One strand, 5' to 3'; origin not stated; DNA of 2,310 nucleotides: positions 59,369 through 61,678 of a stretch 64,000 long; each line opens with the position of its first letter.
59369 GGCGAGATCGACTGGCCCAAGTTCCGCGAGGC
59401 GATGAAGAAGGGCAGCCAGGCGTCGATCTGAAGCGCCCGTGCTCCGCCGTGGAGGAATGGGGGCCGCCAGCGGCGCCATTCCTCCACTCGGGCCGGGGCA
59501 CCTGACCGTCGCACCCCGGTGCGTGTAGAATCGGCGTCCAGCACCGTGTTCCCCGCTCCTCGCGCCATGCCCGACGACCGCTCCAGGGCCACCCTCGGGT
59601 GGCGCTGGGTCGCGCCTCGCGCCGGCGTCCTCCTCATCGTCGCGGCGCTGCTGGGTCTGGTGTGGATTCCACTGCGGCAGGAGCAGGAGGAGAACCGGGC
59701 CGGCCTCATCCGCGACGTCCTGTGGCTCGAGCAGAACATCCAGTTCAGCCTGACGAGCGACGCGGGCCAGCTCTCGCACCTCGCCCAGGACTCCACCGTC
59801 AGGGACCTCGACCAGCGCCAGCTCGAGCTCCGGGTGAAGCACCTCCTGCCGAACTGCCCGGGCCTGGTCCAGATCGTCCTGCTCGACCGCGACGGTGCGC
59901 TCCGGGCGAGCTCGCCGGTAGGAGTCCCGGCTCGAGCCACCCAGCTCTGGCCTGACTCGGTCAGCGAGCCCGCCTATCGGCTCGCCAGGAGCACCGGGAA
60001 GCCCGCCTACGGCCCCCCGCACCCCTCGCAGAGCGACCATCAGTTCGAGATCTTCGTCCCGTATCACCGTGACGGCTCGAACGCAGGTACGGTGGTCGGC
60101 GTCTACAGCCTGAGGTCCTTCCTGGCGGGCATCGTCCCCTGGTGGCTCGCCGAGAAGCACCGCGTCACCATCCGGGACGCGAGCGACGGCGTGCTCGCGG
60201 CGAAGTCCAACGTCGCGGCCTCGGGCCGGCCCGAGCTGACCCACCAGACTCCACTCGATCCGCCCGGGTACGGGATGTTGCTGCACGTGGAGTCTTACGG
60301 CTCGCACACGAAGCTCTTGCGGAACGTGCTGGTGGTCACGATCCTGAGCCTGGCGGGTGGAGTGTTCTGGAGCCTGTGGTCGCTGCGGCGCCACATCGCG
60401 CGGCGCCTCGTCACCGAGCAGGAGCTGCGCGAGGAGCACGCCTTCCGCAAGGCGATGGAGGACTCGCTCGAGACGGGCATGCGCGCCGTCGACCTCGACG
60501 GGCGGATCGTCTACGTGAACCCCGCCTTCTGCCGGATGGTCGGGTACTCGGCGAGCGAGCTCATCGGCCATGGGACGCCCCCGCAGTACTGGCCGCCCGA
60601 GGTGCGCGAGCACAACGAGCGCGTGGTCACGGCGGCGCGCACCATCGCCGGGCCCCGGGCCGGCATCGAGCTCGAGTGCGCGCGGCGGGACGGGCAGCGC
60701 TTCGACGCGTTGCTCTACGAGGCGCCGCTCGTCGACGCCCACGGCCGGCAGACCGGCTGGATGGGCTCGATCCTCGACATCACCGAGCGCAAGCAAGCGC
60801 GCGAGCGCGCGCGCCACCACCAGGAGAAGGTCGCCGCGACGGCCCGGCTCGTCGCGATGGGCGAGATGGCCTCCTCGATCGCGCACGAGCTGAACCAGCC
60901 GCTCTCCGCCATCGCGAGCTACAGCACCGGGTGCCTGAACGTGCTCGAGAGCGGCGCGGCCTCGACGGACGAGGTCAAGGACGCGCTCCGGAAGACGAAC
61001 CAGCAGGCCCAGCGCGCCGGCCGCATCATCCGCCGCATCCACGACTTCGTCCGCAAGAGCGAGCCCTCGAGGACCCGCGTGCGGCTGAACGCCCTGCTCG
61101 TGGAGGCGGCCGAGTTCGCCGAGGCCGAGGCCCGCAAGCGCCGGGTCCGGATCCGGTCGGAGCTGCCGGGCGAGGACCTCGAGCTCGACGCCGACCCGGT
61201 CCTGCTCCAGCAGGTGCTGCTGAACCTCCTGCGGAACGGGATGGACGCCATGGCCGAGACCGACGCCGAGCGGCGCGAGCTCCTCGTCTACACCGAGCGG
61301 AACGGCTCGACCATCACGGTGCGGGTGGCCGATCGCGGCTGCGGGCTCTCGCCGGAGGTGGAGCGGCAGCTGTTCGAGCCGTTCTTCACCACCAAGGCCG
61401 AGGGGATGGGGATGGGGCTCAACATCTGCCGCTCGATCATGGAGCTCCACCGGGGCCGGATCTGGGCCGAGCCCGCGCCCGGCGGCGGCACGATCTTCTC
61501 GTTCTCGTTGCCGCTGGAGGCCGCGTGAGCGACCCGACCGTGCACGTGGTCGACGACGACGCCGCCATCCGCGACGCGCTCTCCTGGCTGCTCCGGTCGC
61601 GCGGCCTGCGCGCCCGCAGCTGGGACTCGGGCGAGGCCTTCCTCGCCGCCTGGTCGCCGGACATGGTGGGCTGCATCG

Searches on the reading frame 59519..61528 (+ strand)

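Call 6: search_protein_families(library=pfam, proteins=[window:59519-61528:+], max_evalue=0.01)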
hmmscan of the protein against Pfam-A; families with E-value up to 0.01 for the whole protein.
window:59519-61528:+ (669 aa): 9 families
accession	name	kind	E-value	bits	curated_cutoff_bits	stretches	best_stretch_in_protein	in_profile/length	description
PF02518.31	HATPase_c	-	4.5e-25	88.7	26.4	1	559-667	2-110/111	Histidine kinase-, DNA gyrase B-, and HSP90-like ATPase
PF00989.32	PAS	-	7.6e-16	58.6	22.6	1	309-421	2-113/113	PAS fold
PF08448.16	PAS_4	-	8.9e-13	48.9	23.1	1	317-426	4-110/110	PAS fold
PF13426.13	PAS_9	-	1.1e-12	48.6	27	1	324-423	7-103/103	PAS domain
PF00512.31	HisKA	-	1.1e-10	41.9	26.9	1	447-514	2-64/66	His Kinase A (phospho-acceptor) domain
PF13188.13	PAS_8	-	4.5e-08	33.2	21.8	1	309-362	3-55/65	PAS domain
PF02743.24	dCache_1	-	6.7e-05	23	45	1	72-201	20-155/240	Cache domain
PF08447.18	PAS_3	-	0.0029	18.3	25.6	1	330-394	1-65/89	PAS fold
PF12860.13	PAS_7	-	0.0072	16.9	27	0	316-427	3-113/115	PAS fold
